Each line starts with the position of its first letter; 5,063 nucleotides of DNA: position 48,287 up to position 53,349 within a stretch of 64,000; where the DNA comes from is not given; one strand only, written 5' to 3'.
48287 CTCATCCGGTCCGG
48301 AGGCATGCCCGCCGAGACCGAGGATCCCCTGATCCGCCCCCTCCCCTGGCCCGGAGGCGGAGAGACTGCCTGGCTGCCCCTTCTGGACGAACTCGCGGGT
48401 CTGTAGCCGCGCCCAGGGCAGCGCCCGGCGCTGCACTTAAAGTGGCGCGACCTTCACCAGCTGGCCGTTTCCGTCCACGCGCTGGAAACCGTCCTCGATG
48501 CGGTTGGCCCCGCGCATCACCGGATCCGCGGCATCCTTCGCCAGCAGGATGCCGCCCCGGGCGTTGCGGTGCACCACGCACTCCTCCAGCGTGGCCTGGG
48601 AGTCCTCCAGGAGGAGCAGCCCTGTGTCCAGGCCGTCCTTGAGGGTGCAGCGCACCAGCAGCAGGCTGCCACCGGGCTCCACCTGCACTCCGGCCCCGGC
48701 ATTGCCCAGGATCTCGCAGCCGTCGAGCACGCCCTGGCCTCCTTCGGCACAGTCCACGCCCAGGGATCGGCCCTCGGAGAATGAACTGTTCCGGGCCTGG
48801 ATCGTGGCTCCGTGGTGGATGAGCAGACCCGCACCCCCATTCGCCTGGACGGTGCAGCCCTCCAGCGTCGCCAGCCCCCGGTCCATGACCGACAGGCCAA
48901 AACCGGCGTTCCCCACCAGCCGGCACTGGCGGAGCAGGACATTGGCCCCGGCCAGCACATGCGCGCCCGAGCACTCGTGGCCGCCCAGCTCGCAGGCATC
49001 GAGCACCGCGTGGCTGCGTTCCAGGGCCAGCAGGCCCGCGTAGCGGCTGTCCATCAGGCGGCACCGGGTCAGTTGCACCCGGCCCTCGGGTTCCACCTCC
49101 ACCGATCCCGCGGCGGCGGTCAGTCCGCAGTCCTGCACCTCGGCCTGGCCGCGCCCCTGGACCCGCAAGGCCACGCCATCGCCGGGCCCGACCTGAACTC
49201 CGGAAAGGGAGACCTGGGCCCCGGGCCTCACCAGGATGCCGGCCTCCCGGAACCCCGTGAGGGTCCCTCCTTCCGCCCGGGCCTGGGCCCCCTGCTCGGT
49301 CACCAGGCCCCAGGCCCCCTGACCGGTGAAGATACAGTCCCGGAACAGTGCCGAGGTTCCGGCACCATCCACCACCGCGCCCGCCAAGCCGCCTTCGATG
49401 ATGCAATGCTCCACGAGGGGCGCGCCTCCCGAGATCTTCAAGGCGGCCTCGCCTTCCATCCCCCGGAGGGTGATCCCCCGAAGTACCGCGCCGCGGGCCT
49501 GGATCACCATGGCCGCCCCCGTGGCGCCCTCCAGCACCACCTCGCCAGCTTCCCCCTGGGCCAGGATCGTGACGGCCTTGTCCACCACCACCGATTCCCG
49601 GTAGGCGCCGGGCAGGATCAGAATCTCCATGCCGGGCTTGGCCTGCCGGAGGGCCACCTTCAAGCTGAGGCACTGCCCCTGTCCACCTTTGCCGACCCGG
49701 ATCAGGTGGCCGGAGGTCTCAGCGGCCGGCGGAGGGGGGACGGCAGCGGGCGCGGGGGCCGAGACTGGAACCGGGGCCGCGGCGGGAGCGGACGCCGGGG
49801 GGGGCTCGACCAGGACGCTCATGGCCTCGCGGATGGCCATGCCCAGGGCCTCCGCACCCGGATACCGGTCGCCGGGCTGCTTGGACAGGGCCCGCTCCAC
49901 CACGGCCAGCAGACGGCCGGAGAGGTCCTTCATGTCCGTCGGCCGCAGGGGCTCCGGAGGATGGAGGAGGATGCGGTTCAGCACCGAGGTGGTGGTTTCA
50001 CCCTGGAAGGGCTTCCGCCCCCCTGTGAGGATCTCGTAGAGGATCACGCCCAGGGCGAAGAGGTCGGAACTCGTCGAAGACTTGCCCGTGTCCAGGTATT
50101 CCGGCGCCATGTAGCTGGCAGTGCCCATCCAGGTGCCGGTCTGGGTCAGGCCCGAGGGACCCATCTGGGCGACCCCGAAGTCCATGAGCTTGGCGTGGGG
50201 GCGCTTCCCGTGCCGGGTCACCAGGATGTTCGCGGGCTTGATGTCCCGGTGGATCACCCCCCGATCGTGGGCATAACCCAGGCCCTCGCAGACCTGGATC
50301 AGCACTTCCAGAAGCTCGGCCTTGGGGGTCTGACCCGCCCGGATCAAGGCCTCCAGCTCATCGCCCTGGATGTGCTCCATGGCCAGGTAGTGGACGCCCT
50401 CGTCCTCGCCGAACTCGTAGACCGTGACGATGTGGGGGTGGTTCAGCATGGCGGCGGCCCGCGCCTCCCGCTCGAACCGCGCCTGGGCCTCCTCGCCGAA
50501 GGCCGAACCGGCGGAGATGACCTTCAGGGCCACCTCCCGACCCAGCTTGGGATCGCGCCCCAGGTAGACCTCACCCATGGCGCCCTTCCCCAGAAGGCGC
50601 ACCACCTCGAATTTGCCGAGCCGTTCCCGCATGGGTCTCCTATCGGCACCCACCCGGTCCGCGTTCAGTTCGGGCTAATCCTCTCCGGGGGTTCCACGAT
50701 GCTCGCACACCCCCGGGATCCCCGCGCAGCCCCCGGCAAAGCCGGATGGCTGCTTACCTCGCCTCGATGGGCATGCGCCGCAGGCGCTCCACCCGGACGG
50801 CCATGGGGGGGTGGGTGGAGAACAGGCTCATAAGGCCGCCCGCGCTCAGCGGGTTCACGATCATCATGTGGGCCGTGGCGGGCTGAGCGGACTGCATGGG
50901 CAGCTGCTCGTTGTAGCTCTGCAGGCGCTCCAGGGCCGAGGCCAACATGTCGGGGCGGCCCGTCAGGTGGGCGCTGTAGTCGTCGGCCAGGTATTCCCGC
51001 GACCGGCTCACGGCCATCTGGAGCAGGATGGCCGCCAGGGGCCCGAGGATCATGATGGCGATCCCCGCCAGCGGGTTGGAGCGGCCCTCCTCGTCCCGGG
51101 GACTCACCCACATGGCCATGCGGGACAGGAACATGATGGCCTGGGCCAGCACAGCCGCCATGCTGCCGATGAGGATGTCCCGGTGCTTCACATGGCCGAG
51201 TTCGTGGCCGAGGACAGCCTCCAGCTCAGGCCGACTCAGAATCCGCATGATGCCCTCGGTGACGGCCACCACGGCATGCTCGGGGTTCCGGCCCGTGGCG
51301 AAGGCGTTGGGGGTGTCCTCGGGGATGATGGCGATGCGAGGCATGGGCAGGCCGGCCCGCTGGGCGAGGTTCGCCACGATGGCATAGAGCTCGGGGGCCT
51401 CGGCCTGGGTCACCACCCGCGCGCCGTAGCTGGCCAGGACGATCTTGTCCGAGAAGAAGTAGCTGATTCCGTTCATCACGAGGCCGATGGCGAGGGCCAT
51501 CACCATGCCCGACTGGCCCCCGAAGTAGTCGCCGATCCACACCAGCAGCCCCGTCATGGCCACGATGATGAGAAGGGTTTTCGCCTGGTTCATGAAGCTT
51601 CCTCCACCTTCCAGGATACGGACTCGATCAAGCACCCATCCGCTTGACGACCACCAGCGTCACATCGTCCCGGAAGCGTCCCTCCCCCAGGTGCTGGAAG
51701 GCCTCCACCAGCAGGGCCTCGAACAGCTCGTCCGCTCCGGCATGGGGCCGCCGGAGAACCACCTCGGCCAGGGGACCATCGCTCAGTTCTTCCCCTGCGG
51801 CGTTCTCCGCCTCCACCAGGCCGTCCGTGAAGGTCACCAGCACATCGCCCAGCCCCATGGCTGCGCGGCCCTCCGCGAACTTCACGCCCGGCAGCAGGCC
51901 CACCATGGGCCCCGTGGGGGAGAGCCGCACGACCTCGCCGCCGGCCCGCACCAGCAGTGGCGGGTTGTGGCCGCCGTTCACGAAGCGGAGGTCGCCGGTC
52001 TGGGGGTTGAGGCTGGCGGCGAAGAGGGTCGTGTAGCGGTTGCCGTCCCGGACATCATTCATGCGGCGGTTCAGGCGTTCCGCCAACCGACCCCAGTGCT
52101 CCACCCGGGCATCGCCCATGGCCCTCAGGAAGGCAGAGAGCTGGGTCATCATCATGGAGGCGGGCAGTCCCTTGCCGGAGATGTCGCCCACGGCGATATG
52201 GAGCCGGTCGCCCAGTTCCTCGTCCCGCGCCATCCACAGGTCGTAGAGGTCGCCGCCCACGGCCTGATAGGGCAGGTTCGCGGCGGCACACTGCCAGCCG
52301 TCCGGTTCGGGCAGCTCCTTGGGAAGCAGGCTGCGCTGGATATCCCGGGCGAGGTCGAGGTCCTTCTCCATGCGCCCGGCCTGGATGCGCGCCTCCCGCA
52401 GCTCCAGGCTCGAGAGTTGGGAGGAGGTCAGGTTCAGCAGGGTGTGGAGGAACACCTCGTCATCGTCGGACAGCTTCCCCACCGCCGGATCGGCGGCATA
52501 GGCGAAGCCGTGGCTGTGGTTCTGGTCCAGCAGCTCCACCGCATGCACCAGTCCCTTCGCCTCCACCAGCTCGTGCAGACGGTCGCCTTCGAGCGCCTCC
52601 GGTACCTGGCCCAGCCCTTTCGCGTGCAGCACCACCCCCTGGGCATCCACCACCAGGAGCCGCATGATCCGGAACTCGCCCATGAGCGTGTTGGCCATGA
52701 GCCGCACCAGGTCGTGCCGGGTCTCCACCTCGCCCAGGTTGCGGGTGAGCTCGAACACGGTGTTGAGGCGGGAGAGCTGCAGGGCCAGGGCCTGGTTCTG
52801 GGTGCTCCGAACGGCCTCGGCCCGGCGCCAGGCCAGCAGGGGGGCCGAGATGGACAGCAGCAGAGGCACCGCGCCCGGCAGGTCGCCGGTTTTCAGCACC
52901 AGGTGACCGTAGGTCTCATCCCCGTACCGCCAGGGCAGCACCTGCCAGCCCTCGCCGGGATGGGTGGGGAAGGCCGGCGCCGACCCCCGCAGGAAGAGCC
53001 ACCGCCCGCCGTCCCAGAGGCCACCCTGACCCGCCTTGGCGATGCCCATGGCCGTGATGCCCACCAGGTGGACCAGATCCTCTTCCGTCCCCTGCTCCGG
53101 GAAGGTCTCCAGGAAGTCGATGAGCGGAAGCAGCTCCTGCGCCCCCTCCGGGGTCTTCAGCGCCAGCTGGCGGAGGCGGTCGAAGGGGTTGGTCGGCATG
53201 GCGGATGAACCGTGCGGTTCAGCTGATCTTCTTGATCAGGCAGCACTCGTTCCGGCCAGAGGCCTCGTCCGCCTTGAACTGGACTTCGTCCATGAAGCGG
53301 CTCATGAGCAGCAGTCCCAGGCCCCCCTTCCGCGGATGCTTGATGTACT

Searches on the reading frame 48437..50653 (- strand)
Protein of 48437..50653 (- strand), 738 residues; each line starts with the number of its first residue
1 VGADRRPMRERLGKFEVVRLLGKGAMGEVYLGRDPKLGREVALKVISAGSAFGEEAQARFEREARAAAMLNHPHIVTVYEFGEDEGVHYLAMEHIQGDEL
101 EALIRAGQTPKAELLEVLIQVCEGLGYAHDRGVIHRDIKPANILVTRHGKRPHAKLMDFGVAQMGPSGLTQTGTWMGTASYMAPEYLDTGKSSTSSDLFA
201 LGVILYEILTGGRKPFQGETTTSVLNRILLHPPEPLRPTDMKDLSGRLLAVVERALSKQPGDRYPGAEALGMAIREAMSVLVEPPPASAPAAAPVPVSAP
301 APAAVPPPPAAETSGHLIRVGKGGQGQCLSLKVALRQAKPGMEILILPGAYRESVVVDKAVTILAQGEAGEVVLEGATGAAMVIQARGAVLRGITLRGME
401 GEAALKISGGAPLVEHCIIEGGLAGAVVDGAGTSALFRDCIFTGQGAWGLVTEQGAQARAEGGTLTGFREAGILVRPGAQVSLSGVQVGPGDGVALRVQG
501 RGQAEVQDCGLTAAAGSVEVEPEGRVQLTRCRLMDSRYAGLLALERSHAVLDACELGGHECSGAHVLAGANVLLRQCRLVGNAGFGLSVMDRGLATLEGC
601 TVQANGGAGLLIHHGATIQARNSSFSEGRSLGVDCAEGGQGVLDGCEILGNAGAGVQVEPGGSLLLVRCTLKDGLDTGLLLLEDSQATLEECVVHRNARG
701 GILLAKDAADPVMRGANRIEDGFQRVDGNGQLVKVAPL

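Call 19: search_protein_families(library=pfam, proteins=[window:48437-50653:-], max_evalue=0.1)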
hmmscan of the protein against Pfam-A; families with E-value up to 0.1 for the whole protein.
window:48437-50653:- (738 aa): 7 families
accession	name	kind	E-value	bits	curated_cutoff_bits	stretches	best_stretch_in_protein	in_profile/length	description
PF00069.31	Pkinase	-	6.2e-51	173.7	31.7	1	15-267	1-255/263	Protein kinase domain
PF07714.23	PK_Tyr_Ser-Thr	-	2.2e-37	129.2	23.1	1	17-263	3-248/258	Protein tyrosine and serine/threonine kinase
PF13229.12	Beta_helix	-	5.8e-36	123.9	25.9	3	563-709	2-149/158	Right handed beta helix region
PF17667.7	Pkinase_fungal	-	1.2e-06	27.9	24.1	1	111-197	285-375/387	Fungal protein kinase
PF05048.19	NosD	-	8.2e-06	25.8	23.6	1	562-686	39-160/212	Periplasmic copper-binding protein (NosD)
PF03109.22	ABC1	-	9.4e-05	22.1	22.9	1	59-163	119-215/244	ABC1 atypical kinase-like domain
PF01636.29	APH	-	0.00015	22.1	23.2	1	113-166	149-201/239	Phosphotransferase enzyme family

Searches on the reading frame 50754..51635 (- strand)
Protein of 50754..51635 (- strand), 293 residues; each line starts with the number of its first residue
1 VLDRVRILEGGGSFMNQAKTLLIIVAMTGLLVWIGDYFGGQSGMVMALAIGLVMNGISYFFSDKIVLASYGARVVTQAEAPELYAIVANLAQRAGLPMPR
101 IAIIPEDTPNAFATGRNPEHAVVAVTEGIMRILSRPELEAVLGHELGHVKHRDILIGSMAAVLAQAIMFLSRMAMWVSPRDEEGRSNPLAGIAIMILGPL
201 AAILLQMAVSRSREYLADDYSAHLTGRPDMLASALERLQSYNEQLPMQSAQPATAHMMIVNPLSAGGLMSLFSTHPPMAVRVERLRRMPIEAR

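Call 19: search_protein_families(library=pfam, proteins=[window:50754-51635:-], max_evalue=0.1)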
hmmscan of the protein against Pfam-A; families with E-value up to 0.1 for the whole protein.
window:50754-51635:- (293 aa): 4 families
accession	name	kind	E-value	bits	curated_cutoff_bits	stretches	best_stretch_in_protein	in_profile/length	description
PF01435.24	Peptidase_M48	-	2.9e-36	125.5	20.3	1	78-287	2-184/186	Peptidase family M48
PF05569.17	Peptidase_M56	-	0.0006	19.5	31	1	124-164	179-219/296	BlaR1 peptidase M56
PF10710.14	DUF2512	-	0.037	14.1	26.5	1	15-78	1-64/136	Protein of unknown function (DUF2512)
PF20531.3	DUF6746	-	0.052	13.9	27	0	201-248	6-54/124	Family of unknown function (DUF6746)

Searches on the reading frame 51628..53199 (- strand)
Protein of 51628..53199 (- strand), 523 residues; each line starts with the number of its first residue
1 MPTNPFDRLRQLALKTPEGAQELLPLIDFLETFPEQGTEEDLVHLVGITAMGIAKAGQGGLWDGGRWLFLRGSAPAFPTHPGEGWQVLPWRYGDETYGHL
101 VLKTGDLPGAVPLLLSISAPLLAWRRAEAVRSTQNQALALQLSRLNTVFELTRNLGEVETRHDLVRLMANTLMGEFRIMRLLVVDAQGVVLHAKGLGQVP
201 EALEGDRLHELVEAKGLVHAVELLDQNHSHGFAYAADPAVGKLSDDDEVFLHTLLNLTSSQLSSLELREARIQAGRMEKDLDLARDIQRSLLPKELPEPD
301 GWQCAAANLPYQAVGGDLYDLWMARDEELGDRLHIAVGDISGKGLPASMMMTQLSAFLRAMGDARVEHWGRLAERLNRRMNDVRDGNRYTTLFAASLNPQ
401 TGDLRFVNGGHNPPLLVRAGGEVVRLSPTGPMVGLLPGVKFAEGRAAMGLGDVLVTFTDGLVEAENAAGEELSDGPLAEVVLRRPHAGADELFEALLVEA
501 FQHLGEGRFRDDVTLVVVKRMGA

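Call 19: search_protein_families(library=pfam, proteins=[window:51628-53199:-], max_evalue=0.1)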
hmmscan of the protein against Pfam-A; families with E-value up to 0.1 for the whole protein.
window:51628-53199:- (523 aa): 1 family
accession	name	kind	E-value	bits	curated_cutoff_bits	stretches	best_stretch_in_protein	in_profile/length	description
PF07228.17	SpoIIE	-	1.1e-44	153.1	25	1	331-520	3-191/192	Stage II sporulation protein E (SpoIIE)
